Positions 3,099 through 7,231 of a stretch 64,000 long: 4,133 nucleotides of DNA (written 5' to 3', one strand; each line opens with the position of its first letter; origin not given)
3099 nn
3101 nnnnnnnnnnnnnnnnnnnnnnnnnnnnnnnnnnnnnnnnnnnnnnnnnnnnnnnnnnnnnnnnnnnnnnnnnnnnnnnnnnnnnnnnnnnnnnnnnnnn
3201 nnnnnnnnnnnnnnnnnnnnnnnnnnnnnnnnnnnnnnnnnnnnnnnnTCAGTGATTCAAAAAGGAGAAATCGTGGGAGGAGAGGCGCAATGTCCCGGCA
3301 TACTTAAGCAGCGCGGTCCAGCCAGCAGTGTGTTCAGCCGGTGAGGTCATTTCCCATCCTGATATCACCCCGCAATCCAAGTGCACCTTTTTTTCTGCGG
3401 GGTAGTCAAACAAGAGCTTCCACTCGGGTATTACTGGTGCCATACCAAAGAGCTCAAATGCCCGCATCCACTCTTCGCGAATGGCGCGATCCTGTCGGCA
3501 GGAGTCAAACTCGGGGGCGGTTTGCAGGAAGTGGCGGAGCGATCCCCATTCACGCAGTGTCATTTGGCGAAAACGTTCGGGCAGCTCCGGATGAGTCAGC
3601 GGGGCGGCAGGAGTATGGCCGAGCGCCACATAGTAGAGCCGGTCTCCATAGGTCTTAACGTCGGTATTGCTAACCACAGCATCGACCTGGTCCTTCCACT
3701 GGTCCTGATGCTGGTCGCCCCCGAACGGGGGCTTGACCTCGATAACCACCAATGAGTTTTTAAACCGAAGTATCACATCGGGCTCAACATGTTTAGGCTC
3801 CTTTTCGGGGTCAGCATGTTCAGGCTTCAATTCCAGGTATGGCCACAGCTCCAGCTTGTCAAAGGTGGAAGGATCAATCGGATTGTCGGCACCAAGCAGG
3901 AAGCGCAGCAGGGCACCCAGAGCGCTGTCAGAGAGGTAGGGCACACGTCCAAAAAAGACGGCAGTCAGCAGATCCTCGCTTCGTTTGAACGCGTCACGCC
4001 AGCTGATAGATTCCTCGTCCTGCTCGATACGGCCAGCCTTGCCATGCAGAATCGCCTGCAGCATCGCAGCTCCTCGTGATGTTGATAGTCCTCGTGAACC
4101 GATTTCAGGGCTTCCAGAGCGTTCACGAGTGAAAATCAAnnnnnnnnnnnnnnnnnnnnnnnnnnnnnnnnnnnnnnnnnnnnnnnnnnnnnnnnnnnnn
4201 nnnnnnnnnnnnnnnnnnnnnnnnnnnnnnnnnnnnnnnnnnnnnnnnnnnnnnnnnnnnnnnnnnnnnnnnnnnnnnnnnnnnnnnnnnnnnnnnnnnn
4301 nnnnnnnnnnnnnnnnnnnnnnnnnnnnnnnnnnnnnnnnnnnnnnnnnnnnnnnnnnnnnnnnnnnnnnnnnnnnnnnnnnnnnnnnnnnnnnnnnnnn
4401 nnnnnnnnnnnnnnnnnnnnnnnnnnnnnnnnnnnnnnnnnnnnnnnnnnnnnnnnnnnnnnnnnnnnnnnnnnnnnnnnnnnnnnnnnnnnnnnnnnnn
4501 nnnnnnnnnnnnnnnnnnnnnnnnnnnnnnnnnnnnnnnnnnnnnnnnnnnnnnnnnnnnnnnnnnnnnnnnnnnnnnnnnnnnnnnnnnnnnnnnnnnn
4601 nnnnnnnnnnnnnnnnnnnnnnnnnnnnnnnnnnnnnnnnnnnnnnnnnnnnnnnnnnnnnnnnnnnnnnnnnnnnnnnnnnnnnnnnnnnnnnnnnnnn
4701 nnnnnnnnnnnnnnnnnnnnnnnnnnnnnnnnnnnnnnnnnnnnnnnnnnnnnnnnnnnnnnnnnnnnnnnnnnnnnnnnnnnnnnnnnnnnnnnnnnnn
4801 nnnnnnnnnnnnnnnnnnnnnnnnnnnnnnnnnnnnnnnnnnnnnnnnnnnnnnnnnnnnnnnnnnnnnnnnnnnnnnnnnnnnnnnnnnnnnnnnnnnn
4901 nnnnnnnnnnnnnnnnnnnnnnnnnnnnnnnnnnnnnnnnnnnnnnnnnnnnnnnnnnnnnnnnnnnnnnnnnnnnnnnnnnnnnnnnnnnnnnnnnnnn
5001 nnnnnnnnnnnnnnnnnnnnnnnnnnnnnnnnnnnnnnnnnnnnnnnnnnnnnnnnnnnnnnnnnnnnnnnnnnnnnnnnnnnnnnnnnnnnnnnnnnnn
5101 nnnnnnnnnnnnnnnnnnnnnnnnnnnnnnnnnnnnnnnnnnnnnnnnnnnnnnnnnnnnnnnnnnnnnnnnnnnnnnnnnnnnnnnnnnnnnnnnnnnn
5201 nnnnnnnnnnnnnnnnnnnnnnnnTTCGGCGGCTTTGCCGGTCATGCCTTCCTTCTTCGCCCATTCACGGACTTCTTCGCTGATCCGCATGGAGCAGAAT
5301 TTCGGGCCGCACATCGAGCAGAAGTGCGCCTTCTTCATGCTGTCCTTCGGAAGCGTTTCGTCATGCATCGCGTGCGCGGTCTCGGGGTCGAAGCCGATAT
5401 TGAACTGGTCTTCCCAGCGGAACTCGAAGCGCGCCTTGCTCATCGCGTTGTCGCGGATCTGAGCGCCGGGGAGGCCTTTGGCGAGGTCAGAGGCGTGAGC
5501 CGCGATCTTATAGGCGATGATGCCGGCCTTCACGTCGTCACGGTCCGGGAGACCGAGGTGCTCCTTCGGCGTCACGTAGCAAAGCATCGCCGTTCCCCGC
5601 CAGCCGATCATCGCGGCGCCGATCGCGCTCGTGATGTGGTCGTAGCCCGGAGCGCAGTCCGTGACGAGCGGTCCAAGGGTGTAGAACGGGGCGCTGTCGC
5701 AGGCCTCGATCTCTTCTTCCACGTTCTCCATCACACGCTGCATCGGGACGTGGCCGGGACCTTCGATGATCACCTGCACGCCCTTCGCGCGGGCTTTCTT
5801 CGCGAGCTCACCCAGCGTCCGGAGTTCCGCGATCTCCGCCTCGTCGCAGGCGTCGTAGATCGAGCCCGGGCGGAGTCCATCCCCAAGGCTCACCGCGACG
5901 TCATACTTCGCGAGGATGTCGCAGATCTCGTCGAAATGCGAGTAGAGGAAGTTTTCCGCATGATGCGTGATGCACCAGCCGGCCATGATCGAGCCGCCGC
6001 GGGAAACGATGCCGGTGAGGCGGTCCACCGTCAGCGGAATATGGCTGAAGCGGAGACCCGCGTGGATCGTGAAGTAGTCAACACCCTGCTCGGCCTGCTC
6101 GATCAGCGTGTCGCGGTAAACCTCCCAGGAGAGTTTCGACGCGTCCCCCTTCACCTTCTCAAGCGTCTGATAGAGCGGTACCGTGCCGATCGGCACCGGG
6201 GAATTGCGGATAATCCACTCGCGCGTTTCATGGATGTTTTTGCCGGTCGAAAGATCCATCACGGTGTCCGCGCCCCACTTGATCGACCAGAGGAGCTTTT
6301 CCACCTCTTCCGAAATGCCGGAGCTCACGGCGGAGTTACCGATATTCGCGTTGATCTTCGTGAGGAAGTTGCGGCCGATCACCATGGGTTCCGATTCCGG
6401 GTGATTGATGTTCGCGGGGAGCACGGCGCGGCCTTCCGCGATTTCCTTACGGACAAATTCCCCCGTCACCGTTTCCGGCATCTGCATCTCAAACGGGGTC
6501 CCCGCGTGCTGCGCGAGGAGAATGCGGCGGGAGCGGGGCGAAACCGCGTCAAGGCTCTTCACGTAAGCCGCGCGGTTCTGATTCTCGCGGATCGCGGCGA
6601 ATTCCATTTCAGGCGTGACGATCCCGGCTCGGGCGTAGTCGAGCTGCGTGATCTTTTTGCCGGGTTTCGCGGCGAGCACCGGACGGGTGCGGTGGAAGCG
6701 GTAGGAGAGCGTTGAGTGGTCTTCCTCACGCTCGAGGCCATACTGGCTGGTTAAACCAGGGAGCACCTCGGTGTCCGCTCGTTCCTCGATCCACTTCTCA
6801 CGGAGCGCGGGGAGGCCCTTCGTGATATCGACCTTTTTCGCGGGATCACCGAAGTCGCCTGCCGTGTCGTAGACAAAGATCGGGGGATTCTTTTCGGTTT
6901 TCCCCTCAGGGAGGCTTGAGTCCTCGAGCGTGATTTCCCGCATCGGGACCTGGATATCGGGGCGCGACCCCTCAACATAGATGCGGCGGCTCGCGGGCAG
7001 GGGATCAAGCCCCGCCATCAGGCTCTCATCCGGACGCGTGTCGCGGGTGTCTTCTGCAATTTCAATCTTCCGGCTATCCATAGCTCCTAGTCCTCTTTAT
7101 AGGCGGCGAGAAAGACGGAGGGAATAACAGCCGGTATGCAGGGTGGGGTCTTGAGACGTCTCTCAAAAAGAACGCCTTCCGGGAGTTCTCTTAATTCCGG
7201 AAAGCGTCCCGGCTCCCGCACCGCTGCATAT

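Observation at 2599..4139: Two-gene operon: NERD/PD-(D/E)xK-like nuclease plus an unknown partner, next to the Panacea module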

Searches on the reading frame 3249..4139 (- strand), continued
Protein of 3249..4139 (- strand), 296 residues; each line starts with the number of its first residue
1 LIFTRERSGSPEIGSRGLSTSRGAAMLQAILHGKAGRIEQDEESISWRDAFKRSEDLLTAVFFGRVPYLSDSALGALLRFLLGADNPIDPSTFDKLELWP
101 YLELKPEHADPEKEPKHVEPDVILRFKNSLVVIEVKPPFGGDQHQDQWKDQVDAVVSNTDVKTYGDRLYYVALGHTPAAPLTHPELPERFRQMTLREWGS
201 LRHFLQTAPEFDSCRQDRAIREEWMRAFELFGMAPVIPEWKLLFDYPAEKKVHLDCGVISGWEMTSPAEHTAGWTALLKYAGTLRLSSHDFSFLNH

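Call 52: search_protein_families(library=pfam, alignment_id=A1, max_evalue=1)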
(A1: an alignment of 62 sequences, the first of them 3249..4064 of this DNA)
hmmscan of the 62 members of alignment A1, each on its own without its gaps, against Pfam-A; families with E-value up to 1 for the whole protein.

A. member 1, window:3249-4064:- (271 aa): 0 families

B. families by the number of members that match (of 62 scanned): 11 families
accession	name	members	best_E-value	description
PF08378.17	NERD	3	0.0096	Nuclease-related domain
PF17939.6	TetR_C_30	2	0.0068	Tetracyclin repressor-like, C-terminal domain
PF23012.2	Syntrophin_4th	1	0.0077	Syntrophin C-terminal PH domain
PF03475.19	YiiM_3-alpha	1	0.037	YiiM-like, 3-alpha helix domain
PF07120.17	DUF1376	1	0.081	Protein of unknown function (DUF1376)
PF21064.2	Reovirus_L2_N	1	0.13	Reovirus core-spike protein lambda-2 (L2), N-terminal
PF11890.14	DUF3410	1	0.15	Domain of unknown function (DUF3410)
PF09491.16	RE_AlwI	1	0.19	AlwI restriction endonuclease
PF21184.3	HAT1_C_fung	1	0.24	Fungal HAT1, C-terminal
PF18743.7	AHJR-like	1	0.25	REase_AHJR-like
PF08612.16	Med20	1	0.27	TATA-binding related factor (TRF) of subunit 20 of Mediator complex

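Call 60: search_dna_similar(query=window:3252-4064:-, collection=plasmids, mode=protein, max_rows=20)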
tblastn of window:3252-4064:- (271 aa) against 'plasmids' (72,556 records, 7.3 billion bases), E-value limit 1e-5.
Records with a match: 2; places in all: 2; records where one place covers at least 80% of the query: 1.
Best place of each record, by identity: <60% 2.
By first word of the organism name: Vibrio 1; Ochrobactrum 1.
By predicted mobility (MOB-suite, as given by PLSDB): non-mobilizable 1; conjugative 1.
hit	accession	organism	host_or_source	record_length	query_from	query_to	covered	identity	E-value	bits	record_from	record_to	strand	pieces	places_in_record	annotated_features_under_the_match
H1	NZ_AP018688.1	Vibrio rumoiensis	-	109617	1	266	98%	30.4%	1e-22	104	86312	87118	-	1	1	hypothetical protein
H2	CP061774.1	Ochrobactrum sp. MT180101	Water,Breeding wastewater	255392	1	149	55%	33.3%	9e-6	54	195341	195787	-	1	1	hypothetical protein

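Call 61: search_dna_similar(query=window:3252-4064:-, collection=phages, mode=protein, max_rows=20)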
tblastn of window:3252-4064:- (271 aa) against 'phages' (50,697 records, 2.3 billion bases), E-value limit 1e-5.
No match.

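Call 62: get_annotated_region(hit=H1, flank=8000)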
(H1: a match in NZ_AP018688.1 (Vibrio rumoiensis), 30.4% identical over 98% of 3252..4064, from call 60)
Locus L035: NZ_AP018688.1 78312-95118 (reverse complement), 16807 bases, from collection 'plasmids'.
description: Vibrio rumoiensis strain FERM P-14531 plasmid 2, complete sequence
organism: Vibrio rumoiensis (NCBI taxid 76258)
taxonomy: Bacteria; Pseudomonadota; Gammaproteobacteria; Vibrionales; Vibrionaceae; Vibrio; Vibrio rumoiensis
host: -; source: -; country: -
typing (MOB-suite, as given by PLSDB): non-mobilizable
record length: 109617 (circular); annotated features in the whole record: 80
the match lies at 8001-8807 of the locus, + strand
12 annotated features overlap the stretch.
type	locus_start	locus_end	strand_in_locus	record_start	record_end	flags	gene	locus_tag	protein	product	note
CDS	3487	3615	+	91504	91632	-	-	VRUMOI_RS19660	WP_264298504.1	hypothetical protein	-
CDS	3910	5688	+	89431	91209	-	-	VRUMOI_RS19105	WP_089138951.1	type I restriction-modification system subunit M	GO:0006306 - DNA methylation [Evidence IEA]; GO:0009307 - DNA restriction-modification system [Evidence IEA]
CDS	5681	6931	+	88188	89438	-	-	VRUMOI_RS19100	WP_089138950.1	restriction endonuclease subunit S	GO:0006304 - DNA modification [Evidence IEA]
CDS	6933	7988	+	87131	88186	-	-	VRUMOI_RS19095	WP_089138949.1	Fic family protein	-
CDS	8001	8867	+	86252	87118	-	-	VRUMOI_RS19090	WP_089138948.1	hypothetical protein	-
CDS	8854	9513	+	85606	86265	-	-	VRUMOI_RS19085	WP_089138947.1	hypothetical protein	-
CDS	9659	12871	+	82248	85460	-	-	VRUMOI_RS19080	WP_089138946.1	type I restriction endonuclease subunit R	-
CDS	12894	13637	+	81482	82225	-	-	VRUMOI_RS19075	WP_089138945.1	SprT family zinc-dependent metalloprotease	GO:0006508 - proteolysis [Evidence IEA]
CDS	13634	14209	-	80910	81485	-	-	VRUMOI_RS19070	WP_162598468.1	DUF2913 family protein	-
CDS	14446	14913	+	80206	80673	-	-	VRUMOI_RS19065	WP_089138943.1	Sbal_3080 family lipoprotein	-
CDS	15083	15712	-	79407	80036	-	-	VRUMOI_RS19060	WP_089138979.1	bifunctional 4-hydroxy-2-oxoglutarate aldolase/2-dehydro-3-deoxy-phosphogluconate aldolase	-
CDS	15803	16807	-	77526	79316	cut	edd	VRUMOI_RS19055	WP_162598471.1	phosphogluconate dehydratase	GO:0009255 - Entner-Doudoroff pathway through 6-phosphogluconate [Evidence IEA]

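Call 69: search_protein_families(library=padloc, proteins=[L021:3549-5954:+, L025:26-1846:+, L025:1846-4029:+, L013:2806-4008:+, L018:2058-4187:-, L020:4090-5394:+, L010:5045-5968:+, L002:4815-5780:+, L008:4528-5658:+, L035:6933-7985:+], max_evalue=0.00001)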
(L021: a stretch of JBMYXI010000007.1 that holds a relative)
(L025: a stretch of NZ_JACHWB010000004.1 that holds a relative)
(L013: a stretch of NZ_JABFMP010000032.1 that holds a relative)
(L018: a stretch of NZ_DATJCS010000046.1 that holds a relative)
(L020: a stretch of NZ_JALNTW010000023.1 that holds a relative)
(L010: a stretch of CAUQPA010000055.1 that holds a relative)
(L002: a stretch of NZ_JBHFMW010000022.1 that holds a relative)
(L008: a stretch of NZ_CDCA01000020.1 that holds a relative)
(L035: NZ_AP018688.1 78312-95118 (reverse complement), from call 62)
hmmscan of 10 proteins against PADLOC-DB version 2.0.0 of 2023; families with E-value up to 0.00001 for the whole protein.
L021:3549-5954:+ (802 aa): 0 families

L025:26-1846:+ (607 aa): 1 family
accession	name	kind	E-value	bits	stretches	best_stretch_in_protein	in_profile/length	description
PDLC00013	DruE1|DruE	-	2e-07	27.2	1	95-168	1608-1673/1776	SNF2 family N-terminal domain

L025:1846-4029:+ (728 aa): 24 families
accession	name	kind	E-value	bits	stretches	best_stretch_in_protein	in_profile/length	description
PDLC01087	C3a187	-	9.2e-32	108.6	2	453-704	320-544/559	NERD+UvrD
PDLC00132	GajB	-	2e-24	84.2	1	243-614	4-372/625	UrvD helicase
PDLC03802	RTasHel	-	2.3e-24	84.2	1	246-602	9-323/675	DRT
PDLC00104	GajB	-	5.7e-22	76.2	2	255-341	14-97/574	UrvD helicase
PDLC00117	GajB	-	2.7e-21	73.7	2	396-623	157-380/604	UrvD helicase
PDLC00114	GajB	-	3.5e-21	73.4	1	243-627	8-385/635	UrvD helicase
PDLC00127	GajB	-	8.6e-17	58.8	1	399-615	143-359/594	UrvD helicase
PDLC00103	GajB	-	3.1e-14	50.8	1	257-603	29-356/612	UrvD helicase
PDLC00122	GajB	-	4.2e-14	50.3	1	453-631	163-323/502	UrvD helicase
PDLC00141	GajB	-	1.7e-13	47.8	0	256-341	15-98/572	UrvD helicase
PDLC00123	GajB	-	8.7e-13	45.7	1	635-703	441-507/540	UrvD helicase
PDLC00108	GajB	-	5.2e-12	43.4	1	406-536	7-141/445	UrvD helicase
PDLC00106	GajB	-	2.1e-10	37.8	1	246-609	7-349/577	UrvD helicase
PDLC00130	GajB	-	5.1e-10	36.2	1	632-706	505-571/589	UrvD helicase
PDLC00107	GajB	-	2.1e-09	34.6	0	631-706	475-559/587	UrvD helicase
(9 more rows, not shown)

L013:2806-4008:+ (401 aa): 0 families

L018:2058-4187:- (710 aa): 0 families

L020:4090-5394:+ (435 aa): 0 families

L010:5045-5968:+ (308 aa): 4 families
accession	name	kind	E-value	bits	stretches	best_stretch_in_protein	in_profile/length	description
PDLC04946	PDC-S18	-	4.7e-149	494.3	1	1-307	18-322/365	-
PDLC04945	PDC-S18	-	1.3e-61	206.6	1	14-305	10-301/302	-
PDLC04944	PDC-S18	-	8.3e-13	46.3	1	17-306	14-302/307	-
PDLC04916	PDC-S11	-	4.7e-07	27.2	1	6-96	7-95/358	-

L002:4815-5780:+ (322 aa): 1 family
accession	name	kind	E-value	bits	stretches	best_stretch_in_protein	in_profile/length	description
PDLC02344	AbiD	-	7.2e-64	214.1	1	4-320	4-273/277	AbiD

L008:4528-5658:+ (377 aa): 7 families
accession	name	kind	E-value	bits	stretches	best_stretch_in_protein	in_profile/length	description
PDLC00407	ThsA1|ThsA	-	7.8e-21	72.2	1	97-339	11-234/478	STALD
PDLC00409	ThsA1|ThsA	-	8.2e-14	49.6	1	97-305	12-202/242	STALD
PDLC03856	LmuA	-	1.1e-13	49.2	1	94-367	3-267/433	-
PDLC02419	Aga_SIR2-PNTD1-PNTD2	-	2.1e-08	31.3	1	186-249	112-175/558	Class I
PDLC02401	Aga_SIR2-PNTD1-PNTD2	-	5.7e-08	30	1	183-249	82-148/524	Class I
PDLC04166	Dsr1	-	1.7e-07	27.4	0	193-300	120-209/1227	-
PDLC04967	PDC-S25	-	3.9e-07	27.5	1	194-349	146-291/528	-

L035:6933-7985:+ (351 aa): 9 families
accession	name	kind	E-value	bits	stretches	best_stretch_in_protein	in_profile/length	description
PDLC03963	SoFic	-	4e-46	156.1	1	7-262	18-279/361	-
PDLC04836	PDC-S04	-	5e-20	69.7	1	50-230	32-216/244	-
PDLC04837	PDC-S04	-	8.1e-20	69.1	1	47-241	29-222/234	-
PDLC04966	PDC-S24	-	2.1e-16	57.9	1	116-228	249-370/497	-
PDLC04839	PDC-S04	-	1.2e-15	55.7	1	64-238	18-197/205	-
PDLC04840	PDC-S04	-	8e-15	53.2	1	45-191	13-169/227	-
PDLC04842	PDC-S04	-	5.8e-08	30.7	1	81-199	22-133/202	-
PDLC04838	PDC-S04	-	1.8e-07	29.2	1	99-243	63-202/209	-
PDLC04841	PDC-S04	-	2.8e-07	28.4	1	93-228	134-255/292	-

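Call 80: search_solved_structures(query=A1, max_evalue=10)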
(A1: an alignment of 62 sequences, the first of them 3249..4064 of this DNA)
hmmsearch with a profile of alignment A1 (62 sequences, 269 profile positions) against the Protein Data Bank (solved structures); distinct sequences matched with E-value up to 10: 0.

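Call 82: search_protein_families(library=phrogs, proteins=[window:3252-4064:-], max_evalue=0.1)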
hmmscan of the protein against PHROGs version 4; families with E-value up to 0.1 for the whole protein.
window:3252-4064:- (271 aa): 0 families

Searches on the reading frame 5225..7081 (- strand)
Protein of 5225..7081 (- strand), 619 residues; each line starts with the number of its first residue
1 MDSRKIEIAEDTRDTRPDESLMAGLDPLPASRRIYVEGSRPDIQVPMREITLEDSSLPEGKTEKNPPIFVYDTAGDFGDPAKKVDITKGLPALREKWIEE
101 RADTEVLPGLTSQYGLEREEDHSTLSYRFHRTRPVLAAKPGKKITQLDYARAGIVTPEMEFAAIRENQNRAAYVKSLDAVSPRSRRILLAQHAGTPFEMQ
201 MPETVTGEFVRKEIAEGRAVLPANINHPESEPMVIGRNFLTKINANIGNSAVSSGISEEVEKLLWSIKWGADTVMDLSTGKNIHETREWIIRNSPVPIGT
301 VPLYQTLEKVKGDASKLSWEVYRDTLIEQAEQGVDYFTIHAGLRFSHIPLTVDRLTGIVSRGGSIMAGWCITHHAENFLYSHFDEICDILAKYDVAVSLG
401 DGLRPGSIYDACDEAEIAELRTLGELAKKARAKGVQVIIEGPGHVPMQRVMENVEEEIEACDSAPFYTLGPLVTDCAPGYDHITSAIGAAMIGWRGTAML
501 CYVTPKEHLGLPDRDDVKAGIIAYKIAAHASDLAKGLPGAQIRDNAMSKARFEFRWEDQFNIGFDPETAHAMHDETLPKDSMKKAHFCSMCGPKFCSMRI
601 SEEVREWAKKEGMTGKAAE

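Call 40: list_cluster_members(proteins=[window:5225-7081:-, window:3252-4064:-, window:2602-3228:-, window:1142-2314:+])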
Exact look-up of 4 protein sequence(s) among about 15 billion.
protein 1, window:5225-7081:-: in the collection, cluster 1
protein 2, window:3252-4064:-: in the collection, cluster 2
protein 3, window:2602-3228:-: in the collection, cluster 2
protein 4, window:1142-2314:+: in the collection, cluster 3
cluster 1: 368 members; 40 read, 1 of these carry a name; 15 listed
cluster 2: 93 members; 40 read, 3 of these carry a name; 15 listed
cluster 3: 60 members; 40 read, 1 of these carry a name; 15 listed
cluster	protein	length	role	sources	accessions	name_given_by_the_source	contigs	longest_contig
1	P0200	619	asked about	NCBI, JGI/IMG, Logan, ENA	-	-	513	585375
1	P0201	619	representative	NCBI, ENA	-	-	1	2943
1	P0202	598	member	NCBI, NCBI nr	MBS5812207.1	MAG: phosphomethylpyrimidine synthase ThiC [Sutterella sp.] | phosphomethylpyrimidine synthase ThiC [Sutterella sp.]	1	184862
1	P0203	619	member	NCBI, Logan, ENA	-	-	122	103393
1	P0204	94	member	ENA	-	-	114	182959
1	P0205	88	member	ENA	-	-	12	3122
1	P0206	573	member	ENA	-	-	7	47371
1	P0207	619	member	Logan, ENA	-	-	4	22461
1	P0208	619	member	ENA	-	-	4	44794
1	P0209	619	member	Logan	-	-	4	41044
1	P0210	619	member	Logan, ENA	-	-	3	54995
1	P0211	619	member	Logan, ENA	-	-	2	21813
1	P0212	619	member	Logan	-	-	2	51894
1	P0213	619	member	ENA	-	-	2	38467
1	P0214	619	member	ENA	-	-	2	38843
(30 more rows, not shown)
